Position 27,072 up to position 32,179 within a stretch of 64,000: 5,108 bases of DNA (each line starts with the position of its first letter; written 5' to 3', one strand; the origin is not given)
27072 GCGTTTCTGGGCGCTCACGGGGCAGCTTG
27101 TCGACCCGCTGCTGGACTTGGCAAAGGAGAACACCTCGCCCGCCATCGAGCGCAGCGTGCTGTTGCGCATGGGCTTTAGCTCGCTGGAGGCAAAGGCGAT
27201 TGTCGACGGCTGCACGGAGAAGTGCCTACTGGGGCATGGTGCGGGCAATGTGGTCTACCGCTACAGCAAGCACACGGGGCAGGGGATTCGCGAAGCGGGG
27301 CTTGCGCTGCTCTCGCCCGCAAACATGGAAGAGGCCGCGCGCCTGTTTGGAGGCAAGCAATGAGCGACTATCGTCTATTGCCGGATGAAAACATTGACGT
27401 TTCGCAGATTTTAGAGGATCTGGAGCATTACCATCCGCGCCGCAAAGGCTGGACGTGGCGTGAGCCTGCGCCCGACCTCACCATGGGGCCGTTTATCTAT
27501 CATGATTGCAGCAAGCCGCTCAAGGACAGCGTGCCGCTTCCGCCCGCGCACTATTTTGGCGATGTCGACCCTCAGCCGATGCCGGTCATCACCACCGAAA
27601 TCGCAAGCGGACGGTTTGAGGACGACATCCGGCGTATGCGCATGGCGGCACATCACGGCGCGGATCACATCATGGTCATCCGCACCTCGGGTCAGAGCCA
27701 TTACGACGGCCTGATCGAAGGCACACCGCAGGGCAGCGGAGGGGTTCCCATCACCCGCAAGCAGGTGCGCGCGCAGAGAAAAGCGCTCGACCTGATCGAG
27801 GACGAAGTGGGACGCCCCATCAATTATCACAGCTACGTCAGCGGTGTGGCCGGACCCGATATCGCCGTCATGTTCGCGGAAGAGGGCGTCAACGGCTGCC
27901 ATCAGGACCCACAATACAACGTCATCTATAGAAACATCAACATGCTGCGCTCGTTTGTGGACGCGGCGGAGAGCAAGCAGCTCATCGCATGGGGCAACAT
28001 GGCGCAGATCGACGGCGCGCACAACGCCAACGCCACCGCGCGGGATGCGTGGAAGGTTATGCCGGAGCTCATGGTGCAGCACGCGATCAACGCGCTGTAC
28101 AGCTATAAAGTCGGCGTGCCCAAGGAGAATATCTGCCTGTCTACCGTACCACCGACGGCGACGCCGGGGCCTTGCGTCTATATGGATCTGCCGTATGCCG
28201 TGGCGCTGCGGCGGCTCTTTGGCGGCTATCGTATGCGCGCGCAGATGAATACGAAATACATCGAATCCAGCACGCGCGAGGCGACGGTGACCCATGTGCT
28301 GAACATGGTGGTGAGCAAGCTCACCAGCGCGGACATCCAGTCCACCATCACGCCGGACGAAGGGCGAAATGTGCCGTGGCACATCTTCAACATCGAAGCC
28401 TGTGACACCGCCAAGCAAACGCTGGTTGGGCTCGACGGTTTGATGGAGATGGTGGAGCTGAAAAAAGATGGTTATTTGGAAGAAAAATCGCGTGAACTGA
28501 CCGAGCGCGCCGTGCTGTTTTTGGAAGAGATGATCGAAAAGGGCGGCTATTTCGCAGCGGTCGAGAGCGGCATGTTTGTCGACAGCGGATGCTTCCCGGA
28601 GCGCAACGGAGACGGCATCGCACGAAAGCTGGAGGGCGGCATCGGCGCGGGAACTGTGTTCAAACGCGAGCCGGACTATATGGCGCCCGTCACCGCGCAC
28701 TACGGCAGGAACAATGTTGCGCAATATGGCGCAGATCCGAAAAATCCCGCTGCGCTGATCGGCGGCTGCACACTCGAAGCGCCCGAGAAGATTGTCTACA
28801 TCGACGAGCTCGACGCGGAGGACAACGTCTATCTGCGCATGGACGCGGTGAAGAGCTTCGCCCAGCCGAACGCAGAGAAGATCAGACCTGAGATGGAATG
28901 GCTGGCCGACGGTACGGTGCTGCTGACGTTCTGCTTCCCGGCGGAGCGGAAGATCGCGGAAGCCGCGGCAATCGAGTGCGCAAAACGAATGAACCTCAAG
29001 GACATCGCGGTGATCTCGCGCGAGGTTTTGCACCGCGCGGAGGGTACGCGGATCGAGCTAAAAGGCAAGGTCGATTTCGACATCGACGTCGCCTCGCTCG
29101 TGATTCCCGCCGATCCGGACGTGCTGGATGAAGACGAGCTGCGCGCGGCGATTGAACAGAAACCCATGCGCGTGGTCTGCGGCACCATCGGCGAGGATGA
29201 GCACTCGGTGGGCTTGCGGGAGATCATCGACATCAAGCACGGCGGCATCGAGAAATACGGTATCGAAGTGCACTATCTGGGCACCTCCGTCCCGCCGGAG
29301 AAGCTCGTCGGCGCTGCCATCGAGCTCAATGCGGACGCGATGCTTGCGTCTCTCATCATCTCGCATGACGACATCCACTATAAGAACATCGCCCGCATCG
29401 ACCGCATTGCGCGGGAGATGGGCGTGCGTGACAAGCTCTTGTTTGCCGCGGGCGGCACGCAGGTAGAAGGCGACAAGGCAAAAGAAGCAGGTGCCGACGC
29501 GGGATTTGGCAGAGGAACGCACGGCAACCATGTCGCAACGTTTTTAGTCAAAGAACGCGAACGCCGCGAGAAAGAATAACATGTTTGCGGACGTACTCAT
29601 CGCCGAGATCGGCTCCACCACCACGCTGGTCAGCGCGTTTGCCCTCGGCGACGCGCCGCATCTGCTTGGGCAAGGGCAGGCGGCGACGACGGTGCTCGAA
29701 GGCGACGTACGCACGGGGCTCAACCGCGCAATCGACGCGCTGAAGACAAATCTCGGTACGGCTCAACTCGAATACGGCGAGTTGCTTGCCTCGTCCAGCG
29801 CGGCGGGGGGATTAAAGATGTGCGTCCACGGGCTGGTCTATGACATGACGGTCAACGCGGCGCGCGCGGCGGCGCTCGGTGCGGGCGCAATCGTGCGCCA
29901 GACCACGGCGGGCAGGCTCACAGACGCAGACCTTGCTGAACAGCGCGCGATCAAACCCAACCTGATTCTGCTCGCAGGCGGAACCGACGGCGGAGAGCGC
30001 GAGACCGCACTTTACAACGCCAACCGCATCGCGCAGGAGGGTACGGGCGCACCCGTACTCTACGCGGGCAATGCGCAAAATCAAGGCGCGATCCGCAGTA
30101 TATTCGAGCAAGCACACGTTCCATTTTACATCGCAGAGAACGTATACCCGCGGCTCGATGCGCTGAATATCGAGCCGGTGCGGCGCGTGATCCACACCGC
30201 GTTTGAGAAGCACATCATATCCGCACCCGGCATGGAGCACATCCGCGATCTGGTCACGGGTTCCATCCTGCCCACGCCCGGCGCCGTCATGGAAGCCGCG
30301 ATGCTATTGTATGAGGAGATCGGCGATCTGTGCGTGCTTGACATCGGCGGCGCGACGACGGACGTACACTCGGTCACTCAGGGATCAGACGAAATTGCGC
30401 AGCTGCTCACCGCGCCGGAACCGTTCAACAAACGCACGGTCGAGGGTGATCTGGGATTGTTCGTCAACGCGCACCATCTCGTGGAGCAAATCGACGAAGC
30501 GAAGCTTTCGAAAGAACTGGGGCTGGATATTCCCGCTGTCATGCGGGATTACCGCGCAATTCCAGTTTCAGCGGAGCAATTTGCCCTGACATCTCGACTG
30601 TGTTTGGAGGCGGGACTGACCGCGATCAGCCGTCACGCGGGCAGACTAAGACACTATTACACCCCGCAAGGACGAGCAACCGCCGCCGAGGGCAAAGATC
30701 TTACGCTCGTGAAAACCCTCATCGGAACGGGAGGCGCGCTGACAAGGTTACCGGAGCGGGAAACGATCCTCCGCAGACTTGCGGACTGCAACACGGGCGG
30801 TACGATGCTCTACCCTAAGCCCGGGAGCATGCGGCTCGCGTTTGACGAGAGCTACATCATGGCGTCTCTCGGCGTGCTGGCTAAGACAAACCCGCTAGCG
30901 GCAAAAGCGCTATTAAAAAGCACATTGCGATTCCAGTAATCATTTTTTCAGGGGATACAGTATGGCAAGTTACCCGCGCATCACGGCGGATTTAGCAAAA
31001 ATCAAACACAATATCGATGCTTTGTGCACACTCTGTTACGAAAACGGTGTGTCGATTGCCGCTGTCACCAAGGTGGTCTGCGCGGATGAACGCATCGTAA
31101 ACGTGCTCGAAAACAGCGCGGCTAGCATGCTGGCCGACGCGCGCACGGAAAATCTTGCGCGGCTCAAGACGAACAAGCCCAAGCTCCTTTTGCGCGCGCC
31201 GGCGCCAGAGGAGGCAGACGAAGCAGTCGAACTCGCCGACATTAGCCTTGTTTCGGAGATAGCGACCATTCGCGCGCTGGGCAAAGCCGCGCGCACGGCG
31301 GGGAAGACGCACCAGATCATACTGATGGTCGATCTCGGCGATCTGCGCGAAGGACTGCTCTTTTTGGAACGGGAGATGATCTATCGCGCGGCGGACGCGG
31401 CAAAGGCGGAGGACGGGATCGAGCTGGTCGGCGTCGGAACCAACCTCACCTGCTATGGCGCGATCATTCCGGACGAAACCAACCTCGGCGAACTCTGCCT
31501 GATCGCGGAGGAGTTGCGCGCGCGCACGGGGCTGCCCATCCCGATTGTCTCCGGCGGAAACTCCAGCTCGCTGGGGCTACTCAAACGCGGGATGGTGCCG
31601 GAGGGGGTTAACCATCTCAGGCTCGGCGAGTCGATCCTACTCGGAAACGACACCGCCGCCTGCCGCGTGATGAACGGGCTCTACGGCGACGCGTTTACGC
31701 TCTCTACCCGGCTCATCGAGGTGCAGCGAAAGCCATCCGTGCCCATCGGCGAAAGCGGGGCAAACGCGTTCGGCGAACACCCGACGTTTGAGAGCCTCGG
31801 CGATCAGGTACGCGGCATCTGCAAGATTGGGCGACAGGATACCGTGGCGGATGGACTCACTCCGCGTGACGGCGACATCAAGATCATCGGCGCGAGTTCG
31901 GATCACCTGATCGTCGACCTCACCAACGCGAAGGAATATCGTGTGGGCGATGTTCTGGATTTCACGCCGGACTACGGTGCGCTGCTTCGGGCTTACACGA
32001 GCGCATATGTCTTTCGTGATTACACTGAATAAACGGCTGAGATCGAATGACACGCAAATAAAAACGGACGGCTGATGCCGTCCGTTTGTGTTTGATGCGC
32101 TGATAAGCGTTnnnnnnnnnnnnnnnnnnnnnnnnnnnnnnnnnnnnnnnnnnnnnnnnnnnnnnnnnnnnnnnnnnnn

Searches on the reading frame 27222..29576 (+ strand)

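Call 20: search_protein_families(library=pfam, proteins=[window:27222-29576:+], max_evalue=0.00001)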
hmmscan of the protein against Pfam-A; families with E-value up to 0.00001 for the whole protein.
window:27222-29576:+ (785 aa): 3 families
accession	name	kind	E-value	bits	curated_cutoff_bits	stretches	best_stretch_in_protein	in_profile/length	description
PF09043.17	Lys-AminoMut_A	-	3e-41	141.9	25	1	112-491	138-506/508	D-Lysine 5,6-aminomutase TIM-barrel domain of alpha subunit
PF16554.10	OAM_dimer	-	7.7e-26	90.8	25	1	553-629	1-77/78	Dimerisation domain of d-ornithine 4,5-aminomutase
PF02310.24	B12-binding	-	1.2e-10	41.7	32.1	1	650-767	2-115/121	B12 binding domain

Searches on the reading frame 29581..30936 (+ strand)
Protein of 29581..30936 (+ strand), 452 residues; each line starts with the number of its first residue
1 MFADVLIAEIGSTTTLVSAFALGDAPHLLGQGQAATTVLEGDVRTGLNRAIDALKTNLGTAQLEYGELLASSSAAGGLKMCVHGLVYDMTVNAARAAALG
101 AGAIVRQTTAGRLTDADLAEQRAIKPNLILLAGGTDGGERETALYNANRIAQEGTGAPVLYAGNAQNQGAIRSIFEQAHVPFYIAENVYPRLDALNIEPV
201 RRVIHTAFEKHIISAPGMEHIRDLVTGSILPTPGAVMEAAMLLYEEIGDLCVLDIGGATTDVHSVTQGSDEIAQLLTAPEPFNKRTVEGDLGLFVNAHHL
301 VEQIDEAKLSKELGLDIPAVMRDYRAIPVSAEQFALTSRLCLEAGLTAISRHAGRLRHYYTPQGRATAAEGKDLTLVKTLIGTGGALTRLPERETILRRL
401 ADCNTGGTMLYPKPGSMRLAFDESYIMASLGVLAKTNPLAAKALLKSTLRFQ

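Call 20: search_protein_families(library=pfam, proteins=[window:29581-30936:+], max_evalue=0.00001)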
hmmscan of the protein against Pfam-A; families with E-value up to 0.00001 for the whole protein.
window:29581-30936:+ (452 aa): 1 family
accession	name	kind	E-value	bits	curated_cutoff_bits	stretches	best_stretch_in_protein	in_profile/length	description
PF13941.12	MutL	-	1.6e-157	525.3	27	1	5-448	1-449/450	MutL protein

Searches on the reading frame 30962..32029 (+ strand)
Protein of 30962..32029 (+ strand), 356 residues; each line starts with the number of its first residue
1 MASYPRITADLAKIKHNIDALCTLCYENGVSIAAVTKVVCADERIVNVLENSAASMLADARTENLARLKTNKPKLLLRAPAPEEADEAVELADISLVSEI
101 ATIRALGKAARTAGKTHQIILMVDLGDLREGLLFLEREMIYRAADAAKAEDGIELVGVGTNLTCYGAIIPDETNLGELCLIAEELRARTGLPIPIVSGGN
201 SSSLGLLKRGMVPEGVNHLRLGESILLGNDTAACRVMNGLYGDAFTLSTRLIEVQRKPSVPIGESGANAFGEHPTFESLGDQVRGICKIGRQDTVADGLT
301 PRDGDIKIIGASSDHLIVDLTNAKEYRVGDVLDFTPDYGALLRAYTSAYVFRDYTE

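Call 20: search_protein_families(library=pfam, proteins=[window:30962-32029:+], max_evalue=0.00001)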
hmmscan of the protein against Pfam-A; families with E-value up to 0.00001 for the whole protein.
window:30962-32029:+ (356 aa): 1 family
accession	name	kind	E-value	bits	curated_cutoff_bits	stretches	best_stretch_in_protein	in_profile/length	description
PF01168.26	Ala_racemase_N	-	3.6e-22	79.6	24.1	1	10-225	2-215/220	Alanine racemase, N-terminal domain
